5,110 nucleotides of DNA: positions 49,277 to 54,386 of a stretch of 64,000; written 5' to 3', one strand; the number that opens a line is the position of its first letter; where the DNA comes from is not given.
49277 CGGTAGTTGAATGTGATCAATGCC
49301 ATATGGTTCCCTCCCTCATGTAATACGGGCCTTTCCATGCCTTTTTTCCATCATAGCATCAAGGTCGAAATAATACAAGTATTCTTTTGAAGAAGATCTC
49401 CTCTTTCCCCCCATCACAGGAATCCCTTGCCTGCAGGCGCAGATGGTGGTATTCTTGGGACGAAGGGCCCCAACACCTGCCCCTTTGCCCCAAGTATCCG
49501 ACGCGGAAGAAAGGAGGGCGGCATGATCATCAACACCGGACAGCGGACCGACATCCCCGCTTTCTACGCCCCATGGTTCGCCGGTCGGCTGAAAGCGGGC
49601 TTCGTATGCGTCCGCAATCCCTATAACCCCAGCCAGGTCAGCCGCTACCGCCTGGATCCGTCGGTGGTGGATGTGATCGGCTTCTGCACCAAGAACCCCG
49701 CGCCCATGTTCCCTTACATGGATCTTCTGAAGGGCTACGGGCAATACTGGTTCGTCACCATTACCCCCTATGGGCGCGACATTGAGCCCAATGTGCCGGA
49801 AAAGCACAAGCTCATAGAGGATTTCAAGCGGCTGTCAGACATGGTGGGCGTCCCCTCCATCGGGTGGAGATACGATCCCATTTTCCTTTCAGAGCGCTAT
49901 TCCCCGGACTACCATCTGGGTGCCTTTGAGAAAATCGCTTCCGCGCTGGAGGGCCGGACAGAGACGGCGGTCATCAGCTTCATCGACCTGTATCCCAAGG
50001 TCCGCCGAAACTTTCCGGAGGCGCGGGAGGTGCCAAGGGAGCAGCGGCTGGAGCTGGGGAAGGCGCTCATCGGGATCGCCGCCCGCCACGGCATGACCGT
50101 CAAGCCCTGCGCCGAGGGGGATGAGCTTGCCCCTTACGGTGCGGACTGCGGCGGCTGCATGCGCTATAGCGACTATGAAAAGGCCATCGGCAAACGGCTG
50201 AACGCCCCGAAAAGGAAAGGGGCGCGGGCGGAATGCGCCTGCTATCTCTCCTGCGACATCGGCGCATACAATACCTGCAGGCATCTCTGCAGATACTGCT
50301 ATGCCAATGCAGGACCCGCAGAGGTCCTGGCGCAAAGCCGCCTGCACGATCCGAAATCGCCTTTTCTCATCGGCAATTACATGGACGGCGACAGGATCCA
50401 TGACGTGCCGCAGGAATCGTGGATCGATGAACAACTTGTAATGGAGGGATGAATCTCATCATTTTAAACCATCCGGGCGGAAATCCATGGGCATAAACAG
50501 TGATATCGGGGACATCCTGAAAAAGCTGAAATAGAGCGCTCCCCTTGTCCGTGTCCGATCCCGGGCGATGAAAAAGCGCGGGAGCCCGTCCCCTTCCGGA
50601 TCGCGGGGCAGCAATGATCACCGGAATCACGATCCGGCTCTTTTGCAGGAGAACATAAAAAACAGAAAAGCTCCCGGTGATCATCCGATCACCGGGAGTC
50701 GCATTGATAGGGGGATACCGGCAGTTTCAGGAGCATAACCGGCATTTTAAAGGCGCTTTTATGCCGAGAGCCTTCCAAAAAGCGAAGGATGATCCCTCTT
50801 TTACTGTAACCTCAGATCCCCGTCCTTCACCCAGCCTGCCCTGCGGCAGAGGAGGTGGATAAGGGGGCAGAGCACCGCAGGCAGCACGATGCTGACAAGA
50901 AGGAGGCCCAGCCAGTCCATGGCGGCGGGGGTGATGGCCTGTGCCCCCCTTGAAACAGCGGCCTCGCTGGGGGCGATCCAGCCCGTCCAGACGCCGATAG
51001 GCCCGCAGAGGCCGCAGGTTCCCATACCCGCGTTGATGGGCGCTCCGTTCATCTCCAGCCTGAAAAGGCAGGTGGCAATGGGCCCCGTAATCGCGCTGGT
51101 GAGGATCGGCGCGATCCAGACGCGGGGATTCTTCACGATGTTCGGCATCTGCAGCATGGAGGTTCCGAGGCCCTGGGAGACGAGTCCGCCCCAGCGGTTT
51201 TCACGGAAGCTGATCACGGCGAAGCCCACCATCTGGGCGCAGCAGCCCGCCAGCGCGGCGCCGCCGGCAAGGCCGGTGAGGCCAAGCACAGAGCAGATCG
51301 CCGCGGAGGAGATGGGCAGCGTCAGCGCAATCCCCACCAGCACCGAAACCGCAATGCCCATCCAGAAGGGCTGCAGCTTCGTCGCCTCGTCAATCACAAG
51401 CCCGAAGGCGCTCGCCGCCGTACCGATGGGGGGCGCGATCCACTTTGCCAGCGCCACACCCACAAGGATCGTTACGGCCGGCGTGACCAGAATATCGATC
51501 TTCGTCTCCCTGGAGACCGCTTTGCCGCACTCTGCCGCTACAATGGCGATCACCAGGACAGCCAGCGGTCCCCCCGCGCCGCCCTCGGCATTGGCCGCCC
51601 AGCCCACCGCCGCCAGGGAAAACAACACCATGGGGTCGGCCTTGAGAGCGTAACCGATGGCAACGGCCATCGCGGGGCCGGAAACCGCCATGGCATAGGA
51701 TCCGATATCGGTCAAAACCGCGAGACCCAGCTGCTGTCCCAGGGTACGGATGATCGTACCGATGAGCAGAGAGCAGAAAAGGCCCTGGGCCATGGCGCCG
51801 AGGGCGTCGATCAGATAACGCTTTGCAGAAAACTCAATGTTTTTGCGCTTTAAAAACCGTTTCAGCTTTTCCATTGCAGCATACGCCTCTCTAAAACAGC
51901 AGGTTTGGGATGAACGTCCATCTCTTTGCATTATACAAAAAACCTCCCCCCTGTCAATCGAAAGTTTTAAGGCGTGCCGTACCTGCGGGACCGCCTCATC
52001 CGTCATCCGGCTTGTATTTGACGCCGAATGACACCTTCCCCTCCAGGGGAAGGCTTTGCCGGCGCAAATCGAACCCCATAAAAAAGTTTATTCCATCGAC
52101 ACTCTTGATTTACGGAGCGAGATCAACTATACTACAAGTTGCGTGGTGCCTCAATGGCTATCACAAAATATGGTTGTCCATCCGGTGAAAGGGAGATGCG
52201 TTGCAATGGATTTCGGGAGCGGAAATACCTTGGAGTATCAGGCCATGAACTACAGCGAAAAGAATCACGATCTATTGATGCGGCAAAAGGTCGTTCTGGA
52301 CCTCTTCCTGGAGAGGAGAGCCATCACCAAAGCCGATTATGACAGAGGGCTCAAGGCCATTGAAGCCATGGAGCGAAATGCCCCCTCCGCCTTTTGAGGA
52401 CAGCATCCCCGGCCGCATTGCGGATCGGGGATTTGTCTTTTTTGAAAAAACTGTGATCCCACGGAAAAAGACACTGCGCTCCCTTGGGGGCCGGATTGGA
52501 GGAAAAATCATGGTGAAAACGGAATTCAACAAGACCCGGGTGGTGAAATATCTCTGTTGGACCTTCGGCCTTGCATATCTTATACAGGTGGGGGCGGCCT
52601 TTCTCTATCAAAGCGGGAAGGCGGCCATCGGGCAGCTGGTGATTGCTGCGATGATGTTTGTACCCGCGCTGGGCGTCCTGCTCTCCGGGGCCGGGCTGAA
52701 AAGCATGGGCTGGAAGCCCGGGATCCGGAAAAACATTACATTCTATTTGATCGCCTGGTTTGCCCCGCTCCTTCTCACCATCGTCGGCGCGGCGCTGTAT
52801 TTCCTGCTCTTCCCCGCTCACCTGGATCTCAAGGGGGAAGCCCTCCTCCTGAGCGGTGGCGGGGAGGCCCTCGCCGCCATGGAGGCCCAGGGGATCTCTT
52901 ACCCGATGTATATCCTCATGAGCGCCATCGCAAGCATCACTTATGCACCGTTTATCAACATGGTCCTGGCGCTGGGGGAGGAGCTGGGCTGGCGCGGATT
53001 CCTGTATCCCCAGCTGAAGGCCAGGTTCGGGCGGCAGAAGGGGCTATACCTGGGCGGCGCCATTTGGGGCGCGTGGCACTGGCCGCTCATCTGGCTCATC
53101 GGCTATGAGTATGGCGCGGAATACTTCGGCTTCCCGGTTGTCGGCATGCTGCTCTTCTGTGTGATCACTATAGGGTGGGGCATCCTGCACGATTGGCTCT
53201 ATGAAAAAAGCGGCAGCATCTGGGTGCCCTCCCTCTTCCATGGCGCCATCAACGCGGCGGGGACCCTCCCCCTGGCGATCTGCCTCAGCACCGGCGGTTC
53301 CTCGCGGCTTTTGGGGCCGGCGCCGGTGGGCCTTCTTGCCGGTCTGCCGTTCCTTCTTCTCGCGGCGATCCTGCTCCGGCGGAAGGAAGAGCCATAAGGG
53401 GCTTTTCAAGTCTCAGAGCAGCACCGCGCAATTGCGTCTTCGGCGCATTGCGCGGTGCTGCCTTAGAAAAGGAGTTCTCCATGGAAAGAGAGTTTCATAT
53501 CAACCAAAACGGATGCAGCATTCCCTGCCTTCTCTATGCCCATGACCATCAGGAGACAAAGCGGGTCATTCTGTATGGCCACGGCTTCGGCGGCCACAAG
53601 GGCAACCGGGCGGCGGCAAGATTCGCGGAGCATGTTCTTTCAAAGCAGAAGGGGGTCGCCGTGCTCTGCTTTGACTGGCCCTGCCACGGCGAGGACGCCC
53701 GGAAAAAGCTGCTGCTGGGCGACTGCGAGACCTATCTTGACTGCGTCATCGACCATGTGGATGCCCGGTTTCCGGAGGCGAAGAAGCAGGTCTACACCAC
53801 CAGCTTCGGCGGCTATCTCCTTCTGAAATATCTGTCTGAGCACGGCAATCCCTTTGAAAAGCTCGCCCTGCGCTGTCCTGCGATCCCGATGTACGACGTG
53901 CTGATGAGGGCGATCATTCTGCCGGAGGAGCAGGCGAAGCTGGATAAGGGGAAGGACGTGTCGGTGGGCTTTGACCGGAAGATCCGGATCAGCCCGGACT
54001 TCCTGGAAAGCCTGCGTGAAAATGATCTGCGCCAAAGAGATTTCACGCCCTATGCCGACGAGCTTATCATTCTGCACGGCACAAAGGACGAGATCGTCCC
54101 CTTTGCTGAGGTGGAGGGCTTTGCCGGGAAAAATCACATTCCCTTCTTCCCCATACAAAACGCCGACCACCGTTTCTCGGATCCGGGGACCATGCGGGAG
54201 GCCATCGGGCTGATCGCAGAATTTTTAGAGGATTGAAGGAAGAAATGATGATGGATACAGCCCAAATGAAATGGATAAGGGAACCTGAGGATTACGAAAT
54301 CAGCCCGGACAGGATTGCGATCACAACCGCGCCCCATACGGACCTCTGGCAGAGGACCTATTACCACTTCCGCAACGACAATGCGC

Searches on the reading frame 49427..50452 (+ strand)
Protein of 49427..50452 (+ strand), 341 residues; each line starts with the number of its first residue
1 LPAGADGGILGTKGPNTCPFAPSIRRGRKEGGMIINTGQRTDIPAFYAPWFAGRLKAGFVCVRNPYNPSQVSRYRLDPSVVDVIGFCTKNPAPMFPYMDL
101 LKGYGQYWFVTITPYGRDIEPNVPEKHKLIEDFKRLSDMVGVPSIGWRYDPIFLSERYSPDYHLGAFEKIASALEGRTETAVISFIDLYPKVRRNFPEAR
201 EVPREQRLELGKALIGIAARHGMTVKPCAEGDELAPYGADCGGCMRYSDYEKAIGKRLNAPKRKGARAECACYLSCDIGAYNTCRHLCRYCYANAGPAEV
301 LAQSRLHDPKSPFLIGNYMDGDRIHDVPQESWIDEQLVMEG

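Call 41: search_protein_families(library=pfam, proteins=[window:49427-50452:+], max_evalue=0.01)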
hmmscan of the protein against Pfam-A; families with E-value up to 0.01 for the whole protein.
window:49427-50452:+ (341 aa): 1 family
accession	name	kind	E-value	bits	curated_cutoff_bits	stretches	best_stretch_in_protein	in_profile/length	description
PF08902.16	DUF1848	-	5.7e-98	328.3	30.5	1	34-293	1-262/262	Domain of unknown function (DUF1848)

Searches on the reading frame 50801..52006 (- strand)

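Call 41: search_protein_families(library=pfam, proteins=[window:50801-52006:-], max_evalue=0.01)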
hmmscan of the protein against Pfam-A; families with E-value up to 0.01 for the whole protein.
window:50801-52006:- (401 aa): 1 family
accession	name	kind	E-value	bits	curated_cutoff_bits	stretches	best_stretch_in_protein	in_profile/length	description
PF13303.11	PTS_EIIC_2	-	6.1e-89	298.8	28.9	1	67-399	2-326/327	Phosphotransferase system, EIIC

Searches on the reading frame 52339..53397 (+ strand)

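Call 41: search_protein_families(library=pfam, proteins=[window:52339-53397:+], max_evalue=0.01)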
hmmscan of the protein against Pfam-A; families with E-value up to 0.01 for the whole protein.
window:52339-53397:+ (352 aa): 1 family
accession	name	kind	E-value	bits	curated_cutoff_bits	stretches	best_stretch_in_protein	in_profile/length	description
PF02517.21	Rce1-like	-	7.5e-17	61.8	22.4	1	202-306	7-92/93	Type II CAAX prenyl endopeptidase Rce1-like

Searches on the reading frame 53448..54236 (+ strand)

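Call 78: search_protein_families(library=pfam, proteins=[window:53448-54236:+], max_evalue=0.001)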
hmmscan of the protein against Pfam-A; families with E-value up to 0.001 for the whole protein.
window:53448-54236:+ (262 aa): 4 families
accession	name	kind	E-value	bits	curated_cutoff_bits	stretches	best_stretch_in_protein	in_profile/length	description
PF12146.15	Hydrolase_4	-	5.4e-11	42.7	27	1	36-147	2-112/239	Serine aminopeptidase, S33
PF12697.13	Abhydrolase_6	-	5.7e-07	30.9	26.3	1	45-142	5-91/217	Alpha/beta hydrolase family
PF00561.26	Abhydrolase_1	-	7.3e-06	26.2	25.8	1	40-148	2-104/245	alpha/beta hydrolase fold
PF20408.4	Abhydrolase_11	-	0.00019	21.6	27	0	190-245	114-169/193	Alpha/beta hydrolase domain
